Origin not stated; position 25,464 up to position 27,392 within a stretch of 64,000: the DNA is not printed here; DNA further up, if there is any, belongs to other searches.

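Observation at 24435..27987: Candidate new system: secreted Tyr/Arg-rich precursor plus dedicated S8 protease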

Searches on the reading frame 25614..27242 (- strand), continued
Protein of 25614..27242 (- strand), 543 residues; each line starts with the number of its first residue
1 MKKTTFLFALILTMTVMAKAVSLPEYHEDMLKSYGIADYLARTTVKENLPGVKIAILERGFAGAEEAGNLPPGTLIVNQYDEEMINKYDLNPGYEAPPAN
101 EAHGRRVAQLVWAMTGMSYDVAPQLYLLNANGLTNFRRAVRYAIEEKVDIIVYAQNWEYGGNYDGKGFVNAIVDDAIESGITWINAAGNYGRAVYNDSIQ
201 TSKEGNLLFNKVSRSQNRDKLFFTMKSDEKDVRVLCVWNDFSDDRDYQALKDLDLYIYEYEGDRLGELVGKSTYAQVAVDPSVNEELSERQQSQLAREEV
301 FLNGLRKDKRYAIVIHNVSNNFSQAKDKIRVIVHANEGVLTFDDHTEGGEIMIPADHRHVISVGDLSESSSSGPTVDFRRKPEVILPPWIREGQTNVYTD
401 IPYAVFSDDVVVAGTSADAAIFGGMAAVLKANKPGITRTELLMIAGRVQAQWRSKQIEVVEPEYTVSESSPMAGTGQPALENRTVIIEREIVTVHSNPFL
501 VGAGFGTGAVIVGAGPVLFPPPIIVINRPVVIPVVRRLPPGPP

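Call 40: predict_structure(alignment_id=A3)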
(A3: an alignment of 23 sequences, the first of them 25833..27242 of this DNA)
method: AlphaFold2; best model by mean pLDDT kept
length: 470 residues; sequences in the alignment: 23
mean_pLDDT: 86.2   pTM: 0.85
mean pLDDT of the five models: 86.2, 85.6, 84.3, 84.3, 81.8
residues with pLDDT >= 90: 237; 70-90: 186; 50-70: 36; < 50: 11
segments of 3 or more residues with pLDDT < 50: 17-19, 463-470
pLDDT, mean of each block of 10 residues (from residue 1): 66 55 88 94 97 97 88 94 92 85 95 94 97 92 98 85 70 95 92 87 90 74 87 90 73 94 92 84 84 83 93 94 87 87 83 87 86 79 89 76 86 90 98 97 92 76 40
secondary structure, 60 per line:
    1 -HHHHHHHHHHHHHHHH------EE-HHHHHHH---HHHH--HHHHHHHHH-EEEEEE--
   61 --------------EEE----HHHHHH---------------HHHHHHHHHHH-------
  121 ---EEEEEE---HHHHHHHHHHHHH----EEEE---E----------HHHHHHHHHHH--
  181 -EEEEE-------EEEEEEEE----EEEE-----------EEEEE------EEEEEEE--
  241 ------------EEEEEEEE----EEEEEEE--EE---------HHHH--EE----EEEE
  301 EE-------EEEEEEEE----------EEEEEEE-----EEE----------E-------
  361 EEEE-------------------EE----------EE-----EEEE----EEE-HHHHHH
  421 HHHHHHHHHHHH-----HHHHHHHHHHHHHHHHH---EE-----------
elements in order: H2-17 H27-33 H37-40 H43-51 E53-58 E75-77 H82-87 H103-113 E124-129 H133-145 E150-153 H168-178 E182-186 E194-201 E206-209 E221-225 E232-238 E253-260 E265-271 H285-288 E297-302 E310-317 E328-334 E340-342 E361-364 E403-406 E411-413 H415-432 H438-454
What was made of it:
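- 24435..27242 (-): S8-like peptidase gene (935 aa): signal peptide, subtilase domain interrupted by a beta domain, hydrophobic linker, long basic Pro/Arg tail. AlphaFold2 pLDDT 86 (call 40).
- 25863..27179 (-): Catalytic region (residues 22-460). Glu58 (27069-27071) sits at the Asp position; His103 (26934-26936); oxyanion Asn189 (26676-26678); Ser416 (25995-25997); inserted beta domain at about residues 194-342. Secondary structure from call 40.
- On Peptidase S8 (subtilase), Pfam PF00082: AlphaFold2 mean pLDDT 86 (call 40).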

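Call 44: fold_search(model_id=the predicted structure, library=pdb)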
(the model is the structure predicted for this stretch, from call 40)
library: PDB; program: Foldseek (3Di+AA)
matches with E <= 10: 1662; with E <= 0.001: 77
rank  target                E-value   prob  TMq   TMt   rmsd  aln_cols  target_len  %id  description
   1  9pr8_A                5.6e-14  1.00  0.43  0.39   9.9       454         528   16  Crystal Structure of the Clostridiodes difficile CspC-CspA heterodimer. (released 2026-01-21)
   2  9pr9_C                6.3e-14  1.00  0.44  0.39   9.6       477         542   14  Crystal structure of the Clostridiodes difficile CspA homodimer (released 2026-01-21)
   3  4i0w_D                8.5e-14  1.00  0.44  0.43  10.4       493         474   15  Structure of the Clostridium Perfringens CspB protease (released 2013-04-03)
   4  9pr9_D                1.5e-13  1.00  0.41  0.39  10.6       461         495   15  Crystal structure of the Clostridiodes difficile CspA homodimer (released 2026-01-21)
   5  4i0w_B                2.9e-13  1.00  0.44  0.44  10.3       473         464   14  Structure of the Clostridium Perfringens CspB protease (released 2013-04-03)
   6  9pr9_A                2.9e-13  1.00  0.43  0.38  10.0       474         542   14  Crystal structure of the Clostridiodes difficile CspA homodimer (released 2026-01-21)
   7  9pr9_B                6.4e-13  1.00  0.43  0.41  10.0       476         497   15  Crystal structure of the Clostridiodes difficile CspA homodimer (released 2026-01-21)
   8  9pr8_B                1.7e-12  1.00  0.39  0.36  11.1       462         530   15  Crystal Structure of the Clostridiodes difficile CspC-CspA heterodimer. (released 2026-01-21)
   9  9pr8_C                1.0e-11  1.00  0.45  0.39  10.5       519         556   13  Crystal Structure of the Clostridiodes difficile CspC-CspA heterodimer. (released 2026-01-21)
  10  6mw4                  1.6e-11  1.00  0.42  0.37  11.1       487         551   13  Structure of pseudoprotease CspC from Clostridioides difficile (released 2019-06-26)
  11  9pr8_D                1.9e-11  1.00  0.44  0.39  10.4       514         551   13  Crystal Structure of the Clostridiodes difficile CspC-CspA heterodimer. (released 2026-01-21)
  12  9ues_B                3.4e-09  1.00  0.24  0.27  19.5       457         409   14  Crystal structure of an inactive TKSP mutant in complex with the TKS propeptide (released 2026-02-18)
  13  3afg_A                1.1e-07  1.00  0.22  0.21  16.2       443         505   13  Crystal structure of ProN-Tk-SP from Thermococcus kodakaraensis (released 2010-08-04)
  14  7am6_B                1.3e-07  1.00  0.37  0.60   6.0       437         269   15  Crystal structure of Peptiligase mutant - L217H/M222P/A225N/F189W (released 2021-02-17)
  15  3bgo_S                4.3e-07  1.00  0.32  0.54   7.8       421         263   14  Azide complex of Engineered Subtilisin SUBT_BACAM (released 2008-06-03)
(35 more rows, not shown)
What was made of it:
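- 24435..27242 (-): Foldseek best matches are CspB, CspA and CspC (call 44).
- On Peptidase S8 (subtilase), Pfam PF00082: Foldseek finds Csp proteases, Tk-SP and subtilisin BPN', all with probability 1.00 (call 44).
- On Csp-type subtilases: An all-beta insertion of about 150 residues lies between Asn189 and Ser416 (call 40), and the best Foldseek hits are Csp proteins (call 44).
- Closest known: Clostridial Csp germination subtilases. Same: They are the best structural matches: Foldseek E about 1e-13, TM 0.43-0.45 (call 44).
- The nearest structural relatives, the Csp family, include pseudoproteases (call 44).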
